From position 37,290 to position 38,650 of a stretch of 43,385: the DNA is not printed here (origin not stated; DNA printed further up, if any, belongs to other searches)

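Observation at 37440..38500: PRMT-fold methyltransferase with a double-E loop embedded in an NRPS adenylation domain.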

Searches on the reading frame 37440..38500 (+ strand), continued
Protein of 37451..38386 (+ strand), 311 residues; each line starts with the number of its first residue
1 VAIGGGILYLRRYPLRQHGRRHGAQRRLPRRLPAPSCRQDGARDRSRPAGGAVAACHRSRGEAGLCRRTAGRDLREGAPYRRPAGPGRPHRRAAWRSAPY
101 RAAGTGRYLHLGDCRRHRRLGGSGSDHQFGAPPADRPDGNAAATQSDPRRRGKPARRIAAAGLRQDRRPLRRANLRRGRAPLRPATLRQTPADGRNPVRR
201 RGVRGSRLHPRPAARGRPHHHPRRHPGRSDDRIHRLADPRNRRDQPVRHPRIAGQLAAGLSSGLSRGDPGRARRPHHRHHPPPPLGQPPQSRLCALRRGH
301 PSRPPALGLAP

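Call 52: search_solved_structures(query=A1, max_evalue=0.00001, show_alignments=4)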
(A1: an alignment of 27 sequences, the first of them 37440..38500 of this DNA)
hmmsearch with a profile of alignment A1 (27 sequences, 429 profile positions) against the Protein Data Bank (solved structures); distinct sequences matched with E-value up to 0.00001: 79 (the best 60 are shown).
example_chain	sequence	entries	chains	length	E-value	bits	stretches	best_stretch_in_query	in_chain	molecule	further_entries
6sqk_A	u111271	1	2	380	6.9e-48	166.9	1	34-319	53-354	Protein arginine N-methyltransferase 6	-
6sq3_A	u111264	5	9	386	7e-48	166.9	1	34-319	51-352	Protein arginine N-methyltransferase 6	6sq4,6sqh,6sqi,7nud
4c03_A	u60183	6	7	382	7e-48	166.9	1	34-319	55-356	PROTEIN ARGININE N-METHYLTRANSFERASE 6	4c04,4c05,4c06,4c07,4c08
7nue_A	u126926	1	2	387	7e-48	166.9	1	34-320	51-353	Protein arginine N-methyltransferase 6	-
7p2r_A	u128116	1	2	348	7.6e-48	166.8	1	38-319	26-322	Protein arginine N-methyltransferase 6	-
5lv4_A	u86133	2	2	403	8.2e-48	166.7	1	34-319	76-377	Protein arginine N-methyltransferase 6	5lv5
5fqn_A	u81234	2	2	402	8.3e-48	166.7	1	34-319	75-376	PROTEIN ARGININE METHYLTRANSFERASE 6 | PROTEIN ARGININE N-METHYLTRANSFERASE 6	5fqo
4y30_A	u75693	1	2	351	2.1e-47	165.3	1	34-320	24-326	Protein arginine N-methyltransferase 6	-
4y2h_A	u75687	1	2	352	2.2e-47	165.3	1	34-320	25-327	Protein arginine N-methyltransferase 6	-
4hc4_A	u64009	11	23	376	6.3e-46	160.5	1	34-320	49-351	Protein arginine N-methyltransferase 6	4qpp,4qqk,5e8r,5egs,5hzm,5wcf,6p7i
4c4a_A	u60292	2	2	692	2.9e-45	158.3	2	40-192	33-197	PROTEIN ARGININE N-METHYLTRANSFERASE 7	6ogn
3r0q_C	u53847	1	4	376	8.8e-44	153.4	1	35-316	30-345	Probable protein arginine N-methyltransferase 4.2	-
2fyt_A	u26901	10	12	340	7.1e-42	147.1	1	40-315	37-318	Protein arginine N-methyltransferase 3 | PRMT3 protein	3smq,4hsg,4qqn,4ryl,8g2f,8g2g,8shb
5dwq_A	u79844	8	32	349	1.1e-41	146.5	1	36-309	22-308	Histone-arginine methyltransferase CARM1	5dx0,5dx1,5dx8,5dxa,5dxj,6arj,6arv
8g2h_A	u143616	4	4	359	1.2e-41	146.4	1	35-309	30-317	Histone-arginine methyltransferase CARM1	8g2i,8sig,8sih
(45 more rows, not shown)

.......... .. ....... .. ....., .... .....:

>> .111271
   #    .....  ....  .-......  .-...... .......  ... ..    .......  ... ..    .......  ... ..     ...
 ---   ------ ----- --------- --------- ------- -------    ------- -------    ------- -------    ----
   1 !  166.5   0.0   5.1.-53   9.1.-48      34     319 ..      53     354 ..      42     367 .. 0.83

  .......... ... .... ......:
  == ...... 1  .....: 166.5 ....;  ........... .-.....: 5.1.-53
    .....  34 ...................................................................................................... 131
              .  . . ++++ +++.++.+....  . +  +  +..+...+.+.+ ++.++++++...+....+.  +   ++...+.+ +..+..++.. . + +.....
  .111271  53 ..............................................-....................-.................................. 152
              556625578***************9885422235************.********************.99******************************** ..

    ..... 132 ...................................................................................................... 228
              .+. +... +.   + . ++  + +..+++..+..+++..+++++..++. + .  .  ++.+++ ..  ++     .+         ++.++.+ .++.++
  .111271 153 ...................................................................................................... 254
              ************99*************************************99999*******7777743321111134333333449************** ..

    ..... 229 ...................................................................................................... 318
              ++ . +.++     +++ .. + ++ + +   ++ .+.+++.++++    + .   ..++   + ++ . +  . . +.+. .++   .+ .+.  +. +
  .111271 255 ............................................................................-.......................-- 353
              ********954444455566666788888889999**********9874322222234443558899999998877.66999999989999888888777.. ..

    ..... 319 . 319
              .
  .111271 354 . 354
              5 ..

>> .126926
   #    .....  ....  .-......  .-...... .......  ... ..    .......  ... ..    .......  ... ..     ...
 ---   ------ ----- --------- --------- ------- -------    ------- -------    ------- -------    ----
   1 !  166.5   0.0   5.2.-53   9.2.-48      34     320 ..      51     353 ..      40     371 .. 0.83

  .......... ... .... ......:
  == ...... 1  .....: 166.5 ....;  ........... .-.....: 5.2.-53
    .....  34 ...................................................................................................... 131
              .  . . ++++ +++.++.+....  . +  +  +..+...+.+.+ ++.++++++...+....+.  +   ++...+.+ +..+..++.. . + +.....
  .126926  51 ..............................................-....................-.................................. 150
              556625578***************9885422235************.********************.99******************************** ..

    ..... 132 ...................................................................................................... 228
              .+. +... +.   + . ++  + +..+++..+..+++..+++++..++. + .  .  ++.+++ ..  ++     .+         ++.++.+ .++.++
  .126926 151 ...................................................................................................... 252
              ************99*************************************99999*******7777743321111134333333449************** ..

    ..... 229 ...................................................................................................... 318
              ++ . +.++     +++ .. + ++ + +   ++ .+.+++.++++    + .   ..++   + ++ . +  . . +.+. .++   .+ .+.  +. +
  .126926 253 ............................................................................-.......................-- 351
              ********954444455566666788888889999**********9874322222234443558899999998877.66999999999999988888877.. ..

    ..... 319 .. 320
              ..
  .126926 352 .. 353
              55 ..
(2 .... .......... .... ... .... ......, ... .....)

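Call 55: get_annotated_region(hit=H4, flank=10000)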
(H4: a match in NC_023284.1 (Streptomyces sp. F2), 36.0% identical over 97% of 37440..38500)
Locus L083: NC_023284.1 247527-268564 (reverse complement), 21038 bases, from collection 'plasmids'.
description: Streptomyces sp. F2 plasmid pFRL4, complete sequence
organism: Streptomyces sp. F2 (NCBI taxid 317660)
taxonomy: Bacteria; Actinomycetota; Actinomycetes; Kitasatosporales; Streptomycetaceae; Streptomyces; Streptomyces sp. F2
host: -; source: -; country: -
typing (MOB-suite, as given by PLSDB): non-mobilizable
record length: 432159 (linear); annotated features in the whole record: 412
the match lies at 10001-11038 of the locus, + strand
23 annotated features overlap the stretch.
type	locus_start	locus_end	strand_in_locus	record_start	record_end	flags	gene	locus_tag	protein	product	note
CDS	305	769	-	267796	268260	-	-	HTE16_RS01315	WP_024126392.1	heavy metal-responsive transcriptional regulator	-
CDS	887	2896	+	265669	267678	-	-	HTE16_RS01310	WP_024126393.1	cation-translocating P-type ATPase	-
CDS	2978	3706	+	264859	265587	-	-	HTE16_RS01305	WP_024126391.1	hypothetical protein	-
CDS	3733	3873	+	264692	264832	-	-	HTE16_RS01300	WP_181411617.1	hypothetical protein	-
CDS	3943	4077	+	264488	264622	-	-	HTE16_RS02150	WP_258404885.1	hypothetical protein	-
CDS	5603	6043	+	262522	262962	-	-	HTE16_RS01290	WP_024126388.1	GFA family protein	-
CDS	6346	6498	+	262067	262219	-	-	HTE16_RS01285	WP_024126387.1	hypothetical protein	-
CDS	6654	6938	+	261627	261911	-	-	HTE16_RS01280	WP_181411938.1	GFA family protein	-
CDS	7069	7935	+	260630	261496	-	-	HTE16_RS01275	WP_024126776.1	arginine deiminase family protein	-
CDS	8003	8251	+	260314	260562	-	-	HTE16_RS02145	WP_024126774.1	sodium:hydrogen antiporter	-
CDS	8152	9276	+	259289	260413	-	-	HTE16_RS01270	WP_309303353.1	cation:proton antiporter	GO:0006812 - monoatomic cation transport [Evidence IEA]; GO:0055085 - transmembrane transport [Evidence IEA]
CDS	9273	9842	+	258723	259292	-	-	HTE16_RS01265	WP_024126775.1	nitroreductase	-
CDS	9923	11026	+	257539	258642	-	-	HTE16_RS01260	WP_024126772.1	class I SAM-dependent methyltransferase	-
CDS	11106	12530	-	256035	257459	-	-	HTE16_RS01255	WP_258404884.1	transcriptional regulator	-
CDS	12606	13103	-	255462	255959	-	-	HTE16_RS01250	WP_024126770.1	helix-turn-helix transcriptional regulator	-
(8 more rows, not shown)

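Call 60: search_protein_families(library=pfam, proteins=[L081:6037-9000:+, L081:9001-10050:+, L081:10051-11400:+, L081:11401-12597:+, L082:10407-13343:+, L082:13344-14390:+, L082:14391-16235:+], max_evalue=0.0001)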
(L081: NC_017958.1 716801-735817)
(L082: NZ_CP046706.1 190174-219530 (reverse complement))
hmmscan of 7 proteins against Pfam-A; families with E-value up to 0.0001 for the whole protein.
L081:6037-9000:+ (988 aa): 2 families
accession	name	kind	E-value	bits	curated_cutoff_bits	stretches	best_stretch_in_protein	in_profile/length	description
PF00668.25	Condensation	-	6e-89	299.3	30.6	1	80-518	7-450/456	Condensation domain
PF00501.34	AMP-binding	-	2.4e-66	224.6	29.9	1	551-878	10-383/384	AMP-binding enzyme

L081:9001-10050:+ (350 aa): 2 families
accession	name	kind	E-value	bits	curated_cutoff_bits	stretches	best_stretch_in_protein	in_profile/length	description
PF12847.13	Methyltransf_18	-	8e-06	26.4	27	1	36-123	8-93/151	Methyltransferase domain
PF13649.12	Methyltransf_25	-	8.5e-06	26.8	27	1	45-141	1-96/97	Methyltransferase domain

L081:10051-11400:+ (450 aa): 5 families
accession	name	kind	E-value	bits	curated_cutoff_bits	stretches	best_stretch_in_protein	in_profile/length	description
PF08242.18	Methyltransf_12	-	3e-13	50.8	30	1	105-199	2-96/98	Methyltransferase domain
PF13649.12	Methyltransf_25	-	1.8e-10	41.8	27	1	103-199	1-97/97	Methyltransferase domain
PF08241.18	Methyltransf_11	-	4.4e-08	34.1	21.2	1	105-201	2-93/95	Methyltransferase domain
PF13489.12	Methyltransf_23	-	1.1e-07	32.2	27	1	87-207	8-120/164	Methyltransferase domain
PF13847.12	Methyltransf_31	-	8.9e-06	25.9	27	1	103-187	7-96/145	Methyltransferase domain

L081:11401-12597:+ (399 aa): 4 families
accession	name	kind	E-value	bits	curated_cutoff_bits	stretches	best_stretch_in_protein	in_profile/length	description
PF00975.26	Thioesterase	-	2.3e-34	120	26.4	1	135-387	2-224/226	Thioesterase domain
PF00550.31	PP-binding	-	2.7e-13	50.4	20.8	1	39-101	2-66/67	Phosphopantetheine attachment site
PF00561.26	Abhydrolase_1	-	8.8e-07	29.3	25.8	1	135-248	1-116/245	alpha/beta hydrolase fold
PF12697.13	Abhydrolase_6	-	5.9e-05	24.3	26.3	1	141-327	5-169/217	Alpha/beta hydrolase family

L082:10407-13343:+ (979 aa): 4 families
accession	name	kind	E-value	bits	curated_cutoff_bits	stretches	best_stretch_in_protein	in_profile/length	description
PF00668.25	Condensation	-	4.7e-106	355.6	30.6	1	60-515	3-456/456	Condensation domain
PF00501.34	AMP-binding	-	6.5e-85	285.7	29.9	1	534-874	1-384/384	AMP-binding enzyme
PF18563.6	TubC_N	-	4.6e-10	39.9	26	1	5-53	3-51/52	TubC N-terminal docking domain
PF13193.12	AMP-binding_C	-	1.1e-05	26.7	24.5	1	931-967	1-36/76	AMP-binding enzyme C-terminal domain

L082:13344-14390:+ (349 aa): 5 families
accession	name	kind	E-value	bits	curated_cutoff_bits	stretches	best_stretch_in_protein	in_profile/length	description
PF05185.22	PRMT5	-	9e-09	35.8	22.9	1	12-143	43-171/171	PRMT5 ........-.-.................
PF00398.26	RrnaAD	-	7.3e-07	29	24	1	38-148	29-138/263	Ribosomal RNA adenine dimethylase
PF08241.18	Methyltransf_11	-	6.1e-06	27.2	21.2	1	45-143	2-94/95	Methyltransferase domain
PF12847.13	Methyltransf_18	-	8.2e-06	26.3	27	1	33-148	7-121/151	Methyltransferase domain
PF13649.12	Methyltransf_25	-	2.4e-05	25.4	27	1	43-140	1-97/97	Methyltransferase domain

L082:14391-16235:+ (615 aa): 2 families
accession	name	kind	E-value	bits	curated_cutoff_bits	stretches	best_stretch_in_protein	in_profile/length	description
PF00668.25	Condensation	-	5.7e-89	299.3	30.6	1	145-600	3-454/456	Condensation domain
PF00550.31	PP-binding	-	1.5e-11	44.8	20.8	1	68-127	2-64/67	Phosphopantetheine attachment site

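Call 63: search_protein_families(library=pfam, proteins=[window:37451-38386:+], max_evalue=0.01)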
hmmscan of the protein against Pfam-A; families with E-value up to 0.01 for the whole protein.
window:37451-38386:+ (311 aa): 0 families
